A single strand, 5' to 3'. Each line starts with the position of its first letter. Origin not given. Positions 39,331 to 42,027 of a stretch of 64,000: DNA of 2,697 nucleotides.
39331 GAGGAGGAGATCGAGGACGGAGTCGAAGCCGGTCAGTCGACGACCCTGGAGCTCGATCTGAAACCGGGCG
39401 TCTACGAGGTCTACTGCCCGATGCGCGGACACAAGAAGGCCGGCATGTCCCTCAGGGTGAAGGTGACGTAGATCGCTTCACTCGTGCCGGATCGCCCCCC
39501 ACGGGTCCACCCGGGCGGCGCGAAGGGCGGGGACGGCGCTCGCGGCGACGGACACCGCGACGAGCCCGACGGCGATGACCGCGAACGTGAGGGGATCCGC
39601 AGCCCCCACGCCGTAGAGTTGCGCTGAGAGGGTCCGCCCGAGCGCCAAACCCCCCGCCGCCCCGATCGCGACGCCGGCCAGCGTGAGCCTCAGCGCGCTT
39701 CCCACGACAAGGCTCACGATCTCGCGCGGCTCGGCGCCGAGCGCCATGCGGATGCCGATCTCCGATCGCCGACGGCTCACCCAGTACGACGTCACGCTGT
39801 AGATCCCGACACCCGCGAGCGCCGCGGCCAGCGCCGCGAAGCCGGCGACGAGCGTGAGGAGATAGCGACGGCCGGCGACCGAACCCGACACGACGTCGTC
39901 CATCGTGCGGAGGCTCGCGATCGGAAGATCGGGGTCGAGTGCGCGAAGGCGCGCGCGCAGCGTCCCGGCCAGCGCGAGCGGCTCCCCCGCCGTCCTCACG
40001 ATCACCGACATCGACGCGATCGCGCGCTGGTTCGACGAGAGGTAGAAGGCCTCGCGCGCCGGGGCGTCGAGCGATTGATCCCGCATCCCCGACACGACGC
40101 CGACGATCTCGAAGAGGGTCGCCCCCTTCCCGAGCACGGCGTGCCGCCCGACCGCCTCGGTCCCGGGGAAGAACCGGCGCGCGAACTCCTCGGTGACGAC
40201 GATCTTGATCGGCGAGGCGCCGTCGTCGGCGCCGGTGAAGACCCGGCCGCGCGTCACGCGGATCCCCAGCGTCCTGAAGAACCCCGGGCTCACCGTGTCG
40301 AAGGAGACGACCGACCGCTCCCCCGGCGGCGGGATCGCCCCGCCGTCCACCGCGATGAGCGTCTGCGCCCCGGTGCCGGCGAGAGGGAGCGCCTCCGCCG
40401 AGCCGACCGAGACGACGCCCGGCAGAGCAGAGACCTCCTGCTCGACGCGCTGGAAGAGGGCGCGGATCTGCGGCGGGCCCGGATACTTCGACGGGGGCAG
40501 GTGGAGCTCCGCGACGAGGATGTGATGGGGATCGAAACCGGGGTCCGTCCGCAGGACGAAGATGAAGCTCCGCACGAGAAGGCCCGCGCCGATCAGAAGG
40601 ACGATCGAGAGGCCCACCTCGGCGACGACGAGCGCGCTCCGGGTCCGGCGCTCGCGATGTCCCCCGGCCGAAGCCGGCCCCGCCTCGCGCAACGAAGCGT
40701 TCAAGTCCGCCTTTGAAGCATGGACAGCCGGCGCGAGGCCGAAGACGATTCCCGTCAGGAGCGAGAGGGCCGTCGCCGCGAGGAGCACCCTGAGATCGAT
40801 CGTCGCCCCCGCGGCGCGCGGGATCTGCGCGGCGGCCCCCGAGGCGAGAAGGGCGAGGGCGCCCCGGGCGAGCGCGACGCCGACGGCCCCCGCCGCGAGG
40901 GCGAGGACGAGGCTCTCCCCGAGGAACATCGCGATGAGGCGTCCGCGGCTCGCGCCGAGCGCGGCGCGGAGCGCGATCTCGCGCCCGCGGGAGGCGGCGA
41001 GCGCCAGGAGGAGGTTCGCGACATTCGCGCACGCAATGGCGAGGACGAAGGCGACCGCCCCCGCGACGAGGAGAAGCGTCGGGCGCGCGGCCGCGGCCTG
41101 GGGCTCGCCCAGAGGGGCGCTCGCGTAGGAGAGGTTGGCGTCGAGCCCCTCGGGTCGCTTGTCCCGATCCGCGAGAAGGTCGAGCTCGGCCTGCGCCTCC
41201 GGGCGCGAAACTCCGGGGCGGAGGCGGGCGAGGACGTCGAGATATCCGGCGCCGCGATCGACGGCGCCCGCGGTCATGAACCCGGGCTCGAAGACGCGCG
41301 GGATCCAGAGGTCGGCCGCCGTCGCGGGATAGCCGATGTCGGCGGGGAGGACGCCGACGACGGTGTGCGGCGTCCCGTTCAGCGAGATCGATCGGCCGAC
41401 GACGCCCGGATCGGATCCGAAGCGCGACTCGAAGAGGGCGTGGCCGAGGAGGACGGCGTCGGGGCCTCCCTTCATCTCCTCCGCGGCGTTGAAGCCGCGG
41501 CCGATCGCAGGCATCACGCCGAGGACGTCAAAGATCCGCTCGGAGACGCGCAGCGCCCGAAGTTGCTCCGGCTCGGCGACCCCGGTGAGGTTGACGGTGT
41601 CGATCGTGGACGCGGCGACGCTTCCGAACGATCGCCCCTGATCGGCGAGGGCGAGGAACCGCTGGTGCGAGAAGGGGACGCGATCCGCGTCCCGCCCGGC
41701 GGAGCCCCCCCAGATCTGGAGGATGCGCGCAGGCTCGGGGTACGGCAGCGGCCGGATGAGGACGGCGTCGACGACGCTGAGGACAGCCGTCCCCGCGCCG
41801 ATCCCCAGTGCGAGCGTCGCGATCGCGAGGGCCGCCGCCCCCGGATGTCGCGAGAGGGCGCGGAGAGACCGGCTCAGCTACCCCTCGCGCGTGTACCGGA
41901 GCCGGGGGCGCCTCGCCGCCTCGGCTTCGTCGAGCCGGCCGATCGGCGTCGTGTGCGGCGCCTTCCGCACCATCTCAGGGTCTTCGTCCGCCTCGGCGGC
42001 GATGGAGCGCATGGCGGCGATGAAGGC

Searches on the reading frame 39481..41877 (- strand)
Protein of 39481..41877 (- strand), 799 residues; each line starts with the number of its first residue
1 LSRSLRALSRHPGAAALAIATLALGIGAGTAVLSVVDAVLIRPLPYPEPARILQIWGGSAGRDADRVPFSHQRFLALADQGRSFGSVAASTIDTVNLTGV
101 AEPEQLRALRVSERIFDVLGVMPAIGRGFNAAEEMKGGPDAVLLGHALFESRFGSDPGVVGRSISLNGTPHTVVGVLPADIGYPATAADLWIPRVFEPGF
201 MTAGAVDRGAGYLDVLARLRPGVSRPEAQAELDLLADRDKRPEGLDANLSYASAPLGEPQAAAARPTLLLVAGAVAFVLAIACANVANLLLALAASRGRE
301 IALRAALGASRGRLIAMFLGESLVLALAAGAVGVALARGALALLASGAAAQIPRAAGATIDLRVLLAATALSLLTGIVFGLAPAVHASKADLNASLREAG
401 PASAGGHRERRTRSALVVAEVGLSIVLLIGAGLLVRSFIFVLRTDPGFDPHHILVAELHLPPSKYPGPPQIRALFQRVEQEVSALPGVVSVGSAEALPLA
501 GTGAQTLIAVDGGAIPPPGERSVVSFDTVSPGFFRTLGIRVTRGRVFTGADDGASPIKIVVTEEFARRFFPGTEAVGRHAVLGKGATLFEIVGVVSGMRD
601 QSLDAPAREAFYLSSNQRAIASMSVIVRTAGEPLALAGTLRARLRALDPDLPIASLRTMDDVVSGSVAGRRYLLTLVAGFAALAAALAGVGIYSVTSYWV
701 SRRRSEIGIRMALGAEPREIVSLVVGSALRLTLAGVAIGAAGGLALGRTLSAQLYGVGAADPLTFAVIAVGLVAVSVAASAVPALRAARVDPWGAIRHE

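Call 68: search_protein_families(library=pfam, proteins=[window:39481-41877:-], max_evalue=0.00001)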
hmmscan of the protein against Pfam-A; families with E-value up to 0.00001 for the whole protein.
window:39481-41877:- (799 aa): 2 families
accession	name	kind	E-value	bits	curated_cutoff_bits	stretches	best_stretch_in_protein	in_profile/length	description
PF12704.14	MacB_PCD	-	1.2e-29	104.5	27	2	16-233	2-205/207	MacB-like periplasmic core domain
PF02687.27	FtsX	-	4.3e-27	95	25.5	2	680-792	3-120/120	FtsX-like permease C-terminal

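Call 73: find_homologous_proteins(query=window:39481-41877:-, max_evalue=1e-40)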
Query window:39481-41877:- (799 aa): 7714 proteins with E <= 1e-40 among 8000 candidates; the best 120 are listed.
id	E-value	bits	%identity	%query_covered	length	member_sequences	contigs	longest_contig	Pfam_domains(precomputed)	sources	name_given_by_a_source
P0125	0.0e+0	1461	91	96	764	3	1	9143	PF02687.28,PF12704.15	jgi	-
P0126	2.6e-260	884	62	89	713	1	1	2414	PF02687.28,PF12704.15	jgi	jgi:predicted permease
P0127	1.8e-255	868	56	100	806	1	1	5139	PF02687.28,PF12704.15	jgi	-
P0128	1.1e-250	852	53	100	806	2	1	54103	PF02687.28,PF12704.15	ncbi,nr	ncbi:MAG TPA: ABC transporter permease [Candidatus Polarisedimenticolia bacterium]|nr:ABC transporte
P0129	7.0e-245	833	55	99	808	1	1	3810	PF02687.28,PF12704.15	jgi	jgi:putative ABC transport system permease protein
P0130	2.2e-235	801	52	100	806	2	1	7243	PF02687.28,PF12704.15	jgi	jgi:putative ABC transport system permease protein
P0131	6.6e-233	793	52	99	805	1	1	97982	PF02687.28,PF12704.15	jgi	jgi:putative ABC transport system permease protein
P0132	6.7e-232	790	49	99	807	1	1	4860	PF02687.28,PF12704.15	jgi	jgi:putative ABC transport system permease protein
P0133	1.2e-227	776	49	99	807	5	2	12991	PF02687.28,PF12704.15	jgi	jgi:putative ABC transport system permease protein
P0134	2.7e-227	775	52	100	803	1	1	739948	PF02687.28,PF12704.15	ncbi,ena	-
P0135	1.7e-226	772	49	99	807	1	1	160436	PF02687.28,PF12704.15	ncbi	ncbi:MAG: ABC transporter permease [Acidobacteriota bacterium]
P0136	3.2e-226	771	49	99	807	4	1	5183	PF02687.28,PF12704.15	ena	-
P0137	2.0e-224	765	49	99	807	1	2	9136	PF02687.28,PF12704.15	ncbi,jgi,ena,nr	ncbi:MAG TPA: ABC transporter permease [Blastocatellia bacterium]|nr:ABC transporter permease [Blast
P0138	2.5e-224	765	49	99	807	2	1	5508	PF02687.28,PF12704.15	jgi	jgi:putative ABC transport system permease protein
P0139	1.6e-218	746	47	99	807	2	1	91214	PF02687.28,PF12704.15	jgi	jgi:putative ABC transport system permease protein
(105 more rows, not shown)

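Call 77: list_cluster_members(proteins=[P0125, window:39481-41877:-, window:39481-41517:-, window:39481-41517:-])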
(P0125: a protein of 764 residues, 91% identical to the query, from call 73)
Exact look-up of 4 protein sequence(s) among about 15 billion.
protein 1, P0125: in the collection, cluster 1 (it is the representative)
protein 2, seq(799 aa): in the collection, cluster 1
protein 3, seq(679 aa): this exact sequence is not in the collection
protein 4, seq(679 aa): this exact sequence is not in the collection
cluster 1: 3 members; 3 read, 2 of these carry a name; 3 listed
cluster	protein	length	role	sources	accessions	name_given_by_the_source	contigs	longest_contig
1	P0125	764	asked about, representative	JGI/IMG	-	-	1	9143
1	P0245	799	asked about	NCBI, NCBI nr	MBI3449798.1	MAG: ABC transporter permease [Acidobacteria bacterium] | ABC transporter permease [Acidobacteriota bacterium]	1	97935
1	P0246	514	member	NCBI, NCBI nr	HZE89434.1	MAG TPA: ABC transporter permease, partial [Verrucomicrobiae bacterium] | ABC transporter permease [Verrucomicrobiae bacterium]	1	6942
